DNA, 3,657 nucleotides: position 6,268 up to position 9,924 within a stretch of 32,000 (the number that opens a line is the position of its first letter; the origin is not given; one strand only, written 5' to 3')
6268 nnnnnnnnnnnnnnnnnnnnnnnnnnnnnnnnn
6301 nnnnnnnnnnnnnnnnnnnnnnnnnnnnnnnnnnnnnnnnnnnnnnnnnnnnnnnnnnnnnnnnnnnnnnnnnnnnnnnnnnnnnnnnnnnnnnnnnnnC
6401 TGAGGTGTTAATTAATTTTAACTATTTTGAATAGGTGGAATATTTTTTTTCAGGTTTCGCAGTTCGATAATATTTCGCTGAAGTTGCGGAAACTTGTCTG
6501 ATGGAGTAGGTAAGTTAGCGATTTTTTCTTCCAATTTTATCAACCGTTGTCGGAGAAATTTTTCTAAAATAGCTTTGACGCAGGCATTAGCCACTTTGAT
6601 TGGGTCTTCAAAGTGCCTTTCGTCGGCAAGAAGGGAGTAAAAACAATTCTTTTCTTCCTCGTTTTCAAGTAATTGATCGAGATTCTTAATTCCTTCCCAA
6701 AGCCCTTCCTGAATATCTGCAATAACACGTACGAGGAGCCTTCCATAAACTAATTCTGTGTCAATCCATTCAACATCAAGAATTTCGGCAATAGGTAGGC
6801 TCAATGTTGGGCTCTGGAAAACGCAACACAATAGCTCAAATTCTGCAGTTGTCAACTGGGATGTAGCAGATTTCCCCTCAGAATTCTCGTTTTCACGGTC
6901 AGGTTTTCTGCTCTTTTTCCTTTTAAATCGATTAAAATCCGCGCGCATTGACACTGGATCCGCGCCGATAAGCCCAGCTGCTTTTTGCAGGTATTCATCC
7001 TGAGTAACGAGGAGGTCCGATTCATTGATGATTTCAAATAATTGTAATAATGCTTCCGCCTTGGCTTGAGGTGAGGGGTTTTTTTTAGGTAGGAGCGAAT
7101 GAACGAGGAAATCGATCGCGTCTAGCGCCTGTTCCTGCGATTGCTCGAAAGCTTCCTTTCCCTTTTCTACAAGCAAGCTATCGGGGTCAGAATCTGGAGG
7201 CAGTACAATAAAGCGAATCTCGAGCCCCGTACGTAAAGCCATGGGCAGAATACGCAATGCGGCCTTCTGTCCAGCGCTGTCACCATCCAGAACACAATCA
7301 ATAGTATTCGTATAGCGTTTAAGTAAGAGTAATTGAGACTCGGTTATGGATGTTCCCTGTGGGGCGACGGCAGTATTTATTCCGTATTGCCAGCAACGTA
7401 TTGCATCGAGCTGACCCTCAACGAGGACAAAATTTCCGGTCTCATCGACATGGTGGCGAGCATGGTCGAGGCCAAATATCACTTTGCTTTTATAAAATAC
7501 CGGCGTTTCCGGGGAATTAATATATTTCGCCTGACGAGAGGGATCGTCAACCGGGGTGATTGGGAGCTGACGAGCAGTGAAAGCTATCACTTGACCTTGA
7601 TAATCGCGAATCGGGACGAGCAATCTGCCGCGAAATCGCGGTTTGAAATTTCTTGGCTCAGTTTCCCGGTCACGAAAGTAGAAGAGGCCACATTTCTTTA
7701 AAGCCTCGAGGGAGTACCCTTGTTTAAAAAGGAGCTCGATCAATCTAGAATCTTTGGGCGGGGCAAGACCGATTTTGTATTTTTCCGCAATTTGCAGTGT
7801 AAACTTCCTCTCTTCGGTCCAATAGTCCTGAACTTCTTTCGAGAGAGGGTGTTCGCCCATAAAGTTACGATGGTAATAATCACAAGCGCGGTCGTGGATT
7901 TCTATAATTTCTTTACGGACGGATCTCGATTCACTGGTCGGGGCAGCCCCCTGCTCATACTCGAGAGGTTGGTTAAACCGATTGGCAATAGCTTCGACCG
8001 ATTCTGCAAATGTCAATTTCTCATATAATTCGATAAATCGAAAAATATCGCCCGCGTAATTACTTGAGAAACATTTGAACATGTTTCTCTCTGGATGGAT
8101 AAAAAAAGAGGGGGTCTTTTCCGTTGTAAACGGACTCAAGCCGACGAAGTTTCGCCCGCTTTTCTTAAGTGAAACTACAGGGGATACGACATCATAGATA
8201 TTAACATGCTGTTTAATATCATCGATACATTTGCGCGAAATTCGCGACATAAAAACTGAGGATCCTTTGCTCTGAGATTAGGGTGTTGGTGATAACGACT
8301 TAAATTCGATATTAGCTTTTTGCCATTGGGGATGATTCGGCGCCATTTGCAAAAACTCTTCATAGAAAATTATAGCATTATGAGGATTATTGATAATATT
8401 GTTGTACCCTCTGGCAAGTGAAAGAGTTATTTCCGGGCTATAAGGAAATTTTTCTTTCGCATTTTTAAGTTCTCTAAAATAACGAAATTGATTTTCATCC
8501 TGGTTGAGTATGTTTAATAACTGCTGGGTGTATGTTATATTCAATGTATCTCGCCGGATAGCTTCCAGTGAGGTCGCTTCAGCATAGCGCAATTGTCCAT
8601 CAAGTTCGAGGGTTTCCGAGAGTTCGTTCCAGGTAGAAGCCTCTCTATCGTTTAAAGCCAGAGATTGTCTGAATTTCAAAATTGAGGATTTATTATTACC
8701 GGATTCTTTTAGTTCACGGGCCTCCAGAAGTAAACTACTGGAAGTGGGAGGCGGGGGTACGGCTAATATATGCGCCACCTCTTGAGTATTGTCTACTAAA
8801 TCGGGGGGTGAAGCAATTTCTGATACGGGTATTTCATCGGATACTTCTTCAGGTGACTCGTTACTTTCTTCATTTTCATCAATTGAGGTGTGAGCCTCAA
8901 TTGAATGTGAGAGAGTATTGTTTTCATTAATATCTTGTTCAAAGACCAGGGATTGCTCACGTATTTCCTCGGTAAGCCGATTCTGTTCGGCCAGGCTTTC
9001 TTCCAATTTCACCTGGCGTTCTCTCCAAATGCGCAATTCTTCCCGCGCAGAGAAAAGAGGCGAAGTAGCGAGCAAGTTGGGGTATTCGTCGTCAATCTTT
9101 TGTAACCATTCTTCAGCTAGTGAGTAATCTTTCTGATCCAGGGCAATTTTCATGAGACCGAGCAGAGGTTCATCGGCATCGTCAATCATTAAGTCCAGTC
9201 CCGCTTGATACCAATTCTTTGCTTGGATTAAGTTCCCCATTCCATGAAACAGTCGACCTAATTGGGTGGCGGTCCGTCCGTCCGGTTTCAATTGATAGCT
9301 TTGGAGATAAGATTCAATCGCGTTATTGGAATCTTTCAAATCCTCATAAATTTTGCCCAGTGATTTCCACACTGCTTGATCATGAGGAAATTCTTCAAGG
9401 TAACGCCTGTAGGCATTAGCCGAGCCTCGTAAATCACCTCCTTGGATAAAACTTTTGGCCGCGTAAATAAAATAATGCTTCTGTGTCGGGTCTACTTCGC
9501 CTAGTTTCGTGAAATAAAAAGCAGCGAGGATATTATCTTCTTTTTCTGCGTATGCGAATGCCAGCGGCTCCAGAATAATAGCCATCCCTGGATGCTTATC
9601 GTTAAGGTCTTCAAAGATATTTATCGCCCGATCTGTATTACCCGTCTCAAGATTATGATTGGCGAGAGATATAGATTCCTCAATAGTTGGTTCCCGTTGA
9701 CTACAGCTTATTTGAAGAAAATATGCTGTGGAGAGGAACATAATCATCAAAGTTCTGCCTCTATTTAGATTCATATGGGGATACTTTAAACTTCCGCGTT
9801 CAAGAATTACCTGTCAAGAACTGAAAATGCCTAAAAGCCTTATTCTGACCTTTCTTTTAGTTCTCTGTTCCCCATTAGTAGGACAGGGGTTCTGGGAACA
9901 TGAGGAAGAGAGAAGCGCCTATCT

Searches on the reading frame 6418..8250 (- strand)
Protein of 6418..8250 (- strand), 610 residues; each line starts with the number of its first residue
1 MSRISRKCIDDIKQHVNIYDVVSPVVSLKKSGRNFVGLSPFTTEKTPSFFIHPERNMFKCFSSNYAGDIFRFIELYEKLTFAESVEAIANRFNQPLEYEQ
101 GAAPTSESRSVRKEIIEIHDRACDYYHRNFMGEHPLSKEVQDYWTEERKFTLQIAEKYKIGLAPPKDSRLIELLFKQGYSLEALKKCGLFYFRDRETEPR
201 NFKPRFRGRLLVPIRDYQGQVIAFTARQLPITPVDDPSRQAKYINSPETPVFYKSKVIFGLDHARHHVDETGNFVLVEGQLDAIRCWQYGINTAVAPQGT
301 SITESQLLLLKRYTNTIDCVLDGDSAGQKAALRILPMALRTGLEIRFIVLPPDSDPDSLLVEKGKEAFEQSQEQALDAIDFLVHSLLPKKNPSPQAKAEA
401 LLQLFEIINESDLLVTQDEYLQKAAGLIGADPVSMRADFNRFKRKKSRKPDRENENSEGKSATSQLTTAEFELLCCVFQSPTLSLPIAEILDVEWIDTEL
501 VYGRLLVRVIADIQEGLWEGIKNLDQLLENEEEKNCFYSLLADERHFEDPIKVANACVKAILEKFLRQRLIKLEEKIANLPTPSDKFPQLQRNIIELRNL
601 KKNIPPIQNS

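Call 6: search_protein_families(library=pfam, proteins=[window:6418-8250:-], max_evalue=0.001)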
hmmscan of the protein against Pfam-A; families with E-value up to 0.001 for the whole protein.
window:6418-8250:- (610 aa): 6 families
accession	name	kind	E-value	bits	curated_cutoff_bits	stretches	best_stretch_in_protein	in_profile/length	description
PF08275.17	DNAG_N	-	1.1e-26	93.9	26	1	137-265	11-128/128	DNA primase catalytic core, N-terminal domain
PF01807.25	Zn_ribbon_DnaG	-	1.6e-26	92.4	24.9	1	5-99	2-96/98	CHC2 zinc finger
PF13155.12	Toprim_2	-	6.1e-16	59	22.1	1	275-360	1-88/88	Toprim-like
PF13662.12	Toprim_4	-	1.8e-12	47.7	25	1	275-348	4-84/85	Toprim domain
PF01751.28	Toprim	-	1.8e-06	28.5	23.1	1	275-347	3-93/96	Toprim domain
PF13362.12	Toprim_3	-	0.00063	20.6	27.2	0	310-366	37-95/95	Toprim domain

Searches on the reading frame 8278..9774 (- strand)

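Call 6: search_protein_families(library=pfam, proteins=[window:8278-9774:-], max_evalue=0.001)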
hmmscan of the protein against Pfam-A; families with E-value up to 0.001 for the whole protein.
window:8278-9774:- (498 aa): 11 families
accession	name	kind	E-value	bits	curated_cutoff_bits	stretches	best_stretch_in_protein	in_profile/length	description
PF13432.12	TPR_16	-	4.9e-13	49.7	32.7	1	106-165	4-63/65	Tetratricopeptide repeat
PF13428.12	TPR_14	-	2.7e-12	46.5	23.5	0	104-141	6-43/44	Tetratricopeptide repeat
PF07719.23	TPR_2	-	1.6e-11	43.8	27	0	135-165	3-33/34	Tetratricopeptide repeat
PF13181.12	TPR_8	-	2.6e-11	43.2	25.7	1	139-165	7-33/34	Tetratricopeptide repeat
PF13174.12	TPR_6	-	2.2e-09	37.8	26.3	0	104-131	5-32/33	Tetratricopeptide repeat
PF14559.12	TPR_19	-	5.7e-09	36.6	25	0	199-233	23-57/68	Tetratricopeptide repeat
PF23914.1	TPR_CcmH_CycH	-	5.4e-08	33.3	42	1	120-168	37-85/158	Cytochrome c-type biogenesis protein H TPR domain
PF13424.12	TPR_12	-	9.5e-07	29.4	30.1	0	136-196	6-75/77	Tetratricopeptide repeat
PF00515.34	TPR_1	-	4.8e-06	26.6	27.8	0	135-165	3-33/34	Tetratricopeptide repeat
PF13176.12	TPR_7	-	9.1e-06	25.8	27.9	0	136-166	2-32/36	Tetratricopeptide repeat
PF13431.12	TPR_17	-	3.5e-05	24.2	24.4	0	368-399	2-33/34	Tetratricopeptide repeat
